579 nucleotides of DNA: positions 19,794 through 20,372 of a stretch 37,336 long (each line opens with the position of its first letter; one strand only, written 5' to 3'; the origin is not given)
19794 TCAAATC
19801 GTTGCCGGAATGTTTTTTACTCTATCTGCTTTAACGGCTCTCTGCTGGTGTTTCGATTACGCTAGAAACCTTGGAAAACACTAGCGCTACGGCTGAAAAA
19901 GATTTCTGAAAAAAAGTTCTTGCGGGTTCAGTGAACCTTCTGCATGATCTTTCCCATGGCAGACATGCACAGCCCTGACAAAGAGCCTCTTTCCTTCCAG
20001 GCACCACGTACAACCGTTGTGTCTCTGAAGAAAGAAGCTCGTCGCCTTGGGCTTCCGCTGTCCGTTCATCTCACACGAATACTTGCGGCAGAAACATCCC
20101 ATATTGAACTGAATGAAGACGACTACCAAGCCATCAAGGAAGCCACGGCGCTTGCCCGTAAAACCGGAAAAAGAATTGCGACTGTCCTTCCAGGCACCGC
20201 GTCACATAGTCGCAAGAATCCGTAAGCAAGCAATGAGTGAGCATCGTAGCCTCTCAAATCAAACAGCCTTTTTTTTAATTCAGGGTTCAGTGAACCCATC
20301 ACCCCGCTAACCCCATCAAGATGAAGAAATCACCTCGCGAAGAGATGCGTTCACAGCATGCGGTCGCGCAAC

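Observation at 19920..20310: Two paralogous RHH regulators one base out of frame at an A5 run, bracketed by a 15-bp palindrome: candidate immunity switch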

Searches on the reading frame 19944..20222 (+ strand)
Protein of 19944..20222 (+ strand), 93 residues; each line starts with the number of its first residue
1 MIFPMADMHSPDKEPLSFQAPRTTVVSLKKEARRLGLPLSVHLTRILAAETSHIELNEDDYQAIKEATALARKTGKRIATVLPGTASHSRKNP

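Call 6: search_protein_families(library=pfam, max_evalue=1, proteins=[window:19944-20222:+])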
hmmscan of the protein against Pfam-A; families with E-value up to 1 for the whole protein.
seq(93 aa): 2 families
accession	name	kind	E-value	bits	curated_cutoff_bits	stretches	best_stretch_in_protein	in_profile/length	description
PF01261.30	AP_endonuc_2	-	0.016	15.4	31.1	1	17-87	22-93/249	Xylose isomerase-like TIM barrel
PF01012.27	ETF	-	0.096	12.9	26.7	1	50-86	6-43/181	Electron transfer flavoprotein domain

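Call 7: search_protein_families(library=phrogs, max_evalue=1, proteins=[window:19944-20222:+])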
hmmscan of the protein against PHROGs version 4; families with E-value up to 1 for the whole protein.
seq(93 aa): 0 families

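Call 22: search_solved_structures(query=A1, max_evalue=10, show_alignments=2)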
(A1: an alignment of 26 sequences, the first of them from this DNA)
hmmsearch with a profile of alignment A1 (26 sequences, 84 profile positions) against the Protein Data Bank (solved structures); distinct sequences matched with E-value up to 10: 16.
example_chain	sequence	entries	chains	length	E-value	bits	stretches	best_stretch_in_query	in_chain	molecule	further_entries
2kel_A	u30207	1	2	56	0.029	17.7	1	4-47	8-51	Uncharacterized protein 56B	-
4hv0_A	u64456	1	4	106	0.085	16.2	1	24-47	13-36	AvtR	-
5x3t_A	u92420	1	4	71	0.099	16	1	13-47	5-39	Antitoxin VapB26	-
6a6x_C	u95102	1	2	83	0.15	15.3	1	13-67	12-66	Antitoxin MazE7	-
8u12_A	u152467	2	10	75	0.2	15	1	9-53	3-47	Antitoxin Rv0298 | Antitoxin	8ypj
9v39_A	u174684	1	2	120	0.38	14.1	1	20-77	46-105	De novo designed serotonin binder SROb2_30, chain A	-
1b28_A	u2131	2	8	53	0.65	13.3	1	14-49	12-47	PROTEIN (REGULATORY PROTEIN ARC) | ARC REPRESSOR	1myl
4p1l_A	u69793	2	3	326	0.84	13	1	49-74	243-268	TRAP dicarboxylate transporter, DctP subunit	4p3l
8ro0_Z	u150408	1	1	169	0.9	12.9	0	43-80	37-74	Coiled-coil domain-containing protein 12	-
1x93_A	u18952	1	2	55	0.99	12.8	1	12-55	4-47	hypothetical protein HP0222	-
5eqt_A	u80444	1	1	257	1.1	12.6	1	41-69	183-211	Proteasome-activating nucleotidase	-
2k9i_A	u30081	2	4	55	1.1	12.6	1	12-45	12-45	Uncharacterized protein ORF56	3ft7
5cwc_A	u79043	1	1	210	1.9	11.9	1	23-79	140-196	Designed helical repeat protein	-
7unk_A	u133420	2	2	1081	2.4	11.5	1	16-50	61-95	Importin-4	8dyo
6xeh_A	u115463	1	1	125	3.5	11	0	53-81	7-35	DE NOVO DESIGNED OR386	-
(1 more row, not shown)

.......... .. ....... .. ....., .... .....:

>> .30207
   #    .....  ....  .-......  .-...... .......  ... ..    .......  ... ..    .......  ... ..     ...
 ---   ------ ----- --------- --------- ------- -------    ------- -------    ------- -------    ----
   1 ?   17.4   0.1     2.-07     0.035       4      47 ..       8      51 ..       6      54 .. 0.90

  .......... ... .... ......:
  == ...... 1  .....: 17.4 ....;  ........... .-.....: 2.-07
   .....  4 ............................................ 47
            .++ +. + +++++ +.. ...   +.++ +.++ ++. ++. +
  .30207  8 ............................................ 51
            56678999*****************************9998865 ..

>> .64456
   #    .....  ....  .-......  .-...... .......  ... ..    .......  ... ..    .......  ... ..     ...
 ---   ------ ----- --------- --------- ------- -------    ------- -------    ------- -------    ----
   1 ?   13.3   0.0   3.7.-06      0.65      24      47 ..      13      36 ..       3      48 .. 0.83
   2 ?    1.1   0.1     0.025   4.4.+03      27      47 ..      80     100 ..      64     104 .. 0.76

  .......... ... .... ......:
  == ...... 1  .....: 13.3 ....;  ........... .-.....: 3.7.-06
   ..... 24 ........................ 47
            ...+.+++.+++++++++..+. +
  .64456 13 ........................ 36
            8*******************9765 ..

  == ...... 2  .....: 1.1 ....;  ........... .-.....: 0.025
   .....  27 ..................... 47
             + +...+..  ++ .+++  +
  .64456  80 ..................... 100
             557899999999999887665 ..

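Call 23: search_protein_families(library=pfam, alignment_id=A1, max_evalue=1)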
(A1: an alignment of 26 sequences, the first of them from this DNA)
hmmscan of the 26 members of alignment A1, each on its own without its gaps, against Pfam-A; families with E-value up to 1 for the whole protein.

A. member 1, seq(89 aa): 2 families
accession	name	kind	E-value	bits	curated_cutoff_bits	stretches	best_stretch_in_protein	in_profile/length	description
PF01261.30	AP_endonuc_2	-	0.016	15.4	31.1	1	14-83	23-93/249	Xylose isomerase-like TIM barrel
PF01012.27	ETF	-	0.086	13.1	26.7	1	46-82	6-43/181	Electron transfer flavoprotein domain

B. families by the number of members that match (of 26 scanned): 34 families (the first 25 are shown)
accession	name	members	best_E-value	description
PF12441.14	CopG_antitoxin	9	0.00086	CopG antitoxin of type II toxin-antitoxin system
PF19891.5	DUF6364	7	9.6e-05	Family of unknown function (DUF6364)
PF01402.27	RHH_1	6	6.7e-05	Ribbon-helix-helix protein, copG family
PF13820.11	NCOA6_TRADD-N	4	0.00036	Nuclear receptor coactivator 6, TRADD-N domain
PF08681.18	TacA1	4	0.0055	Antitoxin TacA 1-like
PF22513.2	FitA-like_RHH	2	0.033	Antitoxin FitA-like, ribbon-helix-helix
PF25421.1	DUF7891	1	0.0075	Domain of unknown function (DUF7891)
PF15476.11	SAP25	1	0.009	Histone deacetylase complex subunit SAP25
PF01261.30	AP_endonuc_2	1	0.016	Xylose isomerase-like TIM barrel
PF06480.20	FtsH_ext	1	0.029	FtsH Extracellular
PF01280.26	Ribosomal_L19e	1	0.039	Ribosomal protein L19e, N-terminal domain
PF12066.13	SERRATE_Ars2_N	1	0.044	SERRATE/Ars2, N-terminal domain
PF10945.13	CBP_BcsR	1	0.051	Cellulose biosynthesis protein BcsR-like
PF24001.1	DUF7317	1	0.055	Family of unknown function (DUF7317)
PF09664.16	DUF2399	1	0.059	Protein of unknown function C-terminus (DUF2399)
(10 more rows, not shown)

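Call 44: find_related_loci(query=A2, collection=metagenome_contigs, flank=2500)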
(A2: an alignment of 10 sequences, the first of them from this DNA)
Query A2 (89 aa) in metagenome_contigs; peptide patterns used: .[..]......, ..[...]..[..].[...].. (x = any residue, [..] = any of these).
93 stretches matched a pattern; 8 encode a relative of the query (tblastn E <= 1e-3); 8 distinct loci.
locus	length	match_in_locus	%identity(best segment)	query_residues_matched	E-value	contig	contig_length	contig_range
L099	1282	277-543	100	1-89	2e-60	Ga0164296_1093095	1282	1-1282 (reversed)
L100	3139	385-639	55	1-85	1e-25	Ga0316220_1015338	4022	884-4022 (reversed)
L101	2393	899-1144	48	1-82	5e-21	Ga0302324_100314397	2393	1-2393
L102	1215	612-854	54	1-81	8e-21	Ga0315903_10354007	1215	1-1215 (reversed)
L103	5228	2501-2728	50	1-76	3e-19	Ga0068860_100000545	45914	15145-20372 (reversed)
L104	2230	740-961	45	5-78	2e-17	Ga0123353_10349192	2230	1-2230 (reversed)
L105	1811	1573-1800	38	1-76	3e-10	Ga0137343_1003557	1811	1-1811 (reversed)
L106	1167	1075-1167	61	1-31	3e-9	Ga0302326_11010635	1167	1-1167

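Call 45: find_related_loci(query=A2, collection=viral_contigs, flank=6000)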
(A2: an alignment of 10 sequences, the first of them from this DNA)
Query A2 (89 aa) in viral_contigs; peptide patterns used: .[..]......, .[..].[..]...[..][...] (x = any residue, [..] = any of these).
27 stretches matched a pattern; 6 encode a relative of the query (tblastn E <= 1e-3); 6 distinct loci.
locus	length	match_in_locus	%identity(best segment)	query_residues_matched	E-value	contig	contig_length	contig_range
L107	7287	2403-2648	56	1-82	2e-21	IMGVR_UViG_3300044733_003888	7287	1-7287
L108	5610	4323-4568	56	1-82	2e-21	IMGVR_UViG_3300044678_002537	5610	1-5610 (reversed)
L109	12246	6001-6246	56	1-82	2e-21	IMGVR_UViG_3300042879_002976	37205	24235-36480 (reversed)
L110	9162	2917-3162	56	1-82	2e-21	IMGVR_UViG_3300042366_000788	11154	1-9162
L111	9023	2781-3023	54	1-81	3e-20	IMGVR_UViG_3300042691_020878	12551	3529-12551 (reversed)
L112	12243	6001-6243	54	1-81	3e-20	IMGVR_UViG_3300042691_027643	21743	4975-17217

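Call 63: predict_structure(alignment_id=A4)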
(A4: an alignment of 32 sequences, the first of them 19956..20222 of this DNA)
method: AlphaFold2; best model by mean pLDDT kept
length: 89 residues; sequences in the alignment: 32
mean_pLDDT: 87.8   pTM: 0.65
mean pLDDT of the five models: 87.8, 87.4, 87.4, 86.2, 84.3
residues with pLDDT >= 90: 59; 70-90: 18; 50-70: 8; < 50: 4
segments of 3 or more residues with pLDDT < 50: none
pLDDT, mean of each block of 10 residues (from residue 1): 76 94 98 96 96 94 93 85 55
secondary structure, 60 per line:
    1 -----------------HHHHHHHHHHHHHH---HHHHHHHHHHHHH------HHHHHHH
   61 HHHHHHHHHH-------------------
elements in order: H18-31 H35-47 H54-70

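Call 70: fold_search(model_id=the predicted structure, library=pdb)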
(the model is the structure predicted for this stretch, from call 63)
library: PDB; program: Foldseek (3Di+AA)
matches with E <= 10: 104; with E <= 0.001: 0
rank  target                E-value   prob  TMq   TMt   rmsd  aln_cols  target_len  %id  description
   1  1ea4_E                3.0e-01  0.99  0.42  0.78   2.0        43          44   26  TRANSCRIPTIONAL REPRESSOR COPG/22bp dsDNA COMPLEX (released 2001-07-05)
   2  1ea4_F                3.0e-01  0.99  0.42  0.76   2.5        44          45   25  TRANSCRIPTIONAL REPRESSOR COPG/22bp dsDNA COMPLEX (released 2001-07-05)
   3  1ea4_H                3.2e-01  0.99  0.42  0.77   2.7        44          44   25  TRANSCRIPTIONAL REPRESSOR COPG/22bp dsDNA COMPLEX (released 2001-07-05)
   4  1b01_A                3.7e-01  0.99  0.41  0.77   1.5        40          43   25  TRANSCRIPTIONAL REPRESSOR COPG/DNA COMPLEX (released 1999-11-19)
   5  2cpg_B                3.7e-01  0.98  0.42  0.76   2.4        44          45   25  TRANSCRIPTIONAL REPRESSOR COPG (released 1999-11-19)
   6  1ea4_B                3.9e-01  0.97  0.36  0.72   2.5        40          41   28  TRANSCRIPTIONAL REPRESSOR COPG/22bp dsDNA COMPLEX (released 2001-07-05)
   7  2cpg_C                6.3e-01  0.98  0.40  0.79   1.4        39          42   26  TRANSCRIPTIONAL REPRESSOR COPG (released 1999-11-19)
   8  6sbx_C                6.7e-01  0.72  0.38  0.57   5.7        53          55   23  CdbA Form Two (released 2020-04-22)
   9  5x3t_A                7.1e-01  0.66  0.44  0.55  14.0        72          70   14  VapBC from Mycobacterium tuberculosis (released 2017-06-07)
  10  6kyt_Q                8.2e-01  0.30  0.35  0.42  11.1        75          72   28  The structure of the M. tb toxin MazEF-mt1 complex (released 2020-08-05)
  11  6sbw                  9.3e-01  0.77  0.37  0.63   4.1        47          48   21  CdbA Form One (released 2020-04-22)
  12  3h87_C                9.3e-01  0.57  0.41  0.50  11.5        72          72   24  Rv0301 Rv0300 Toxin Antitoxin Complex from Mycobacterium tuberculosis (released 2009-05-05)
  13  8u12_A                9.9e-01  0.93  0.42  0.71   1.8        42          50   24  Crystal Structure of Antitoxin Protein Rv0298 of Type II Toxin-antitoxin Systems from Mycobacterium tuberculosis (released 2023-09-27)
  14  6kyt_C                1.1e+00  0.35  0.34  0.41  10.9        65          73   29  The structure of the M. tb toxin MazEF-mt1 complex (released 2020-08-05)
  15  1ea4_A                1.1e+00  0.77  0.37  0.71   4.0        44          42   25  TRANSCRIPTIONAL REPRESSOR COPG/22bp dsDNA COMPLEX (released 2001-07-05)
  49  4hv0_A                4.9e+00  0.13  0.35  0.34  11.9        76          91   16  Structure and Function of AvtR, a Novel Transcriptional Regulator from a Hyperthermophilic Archaeal Lipothrixvirus (released 2012-11-21)
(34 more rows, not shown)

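Call 76: search_dna_similar(query=window:19956-20222:+, collection=phages, mode=protein, max_evalue=0.01)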
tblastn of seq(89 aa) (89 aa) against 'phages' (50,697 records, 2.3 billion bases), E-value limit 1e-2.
No match.
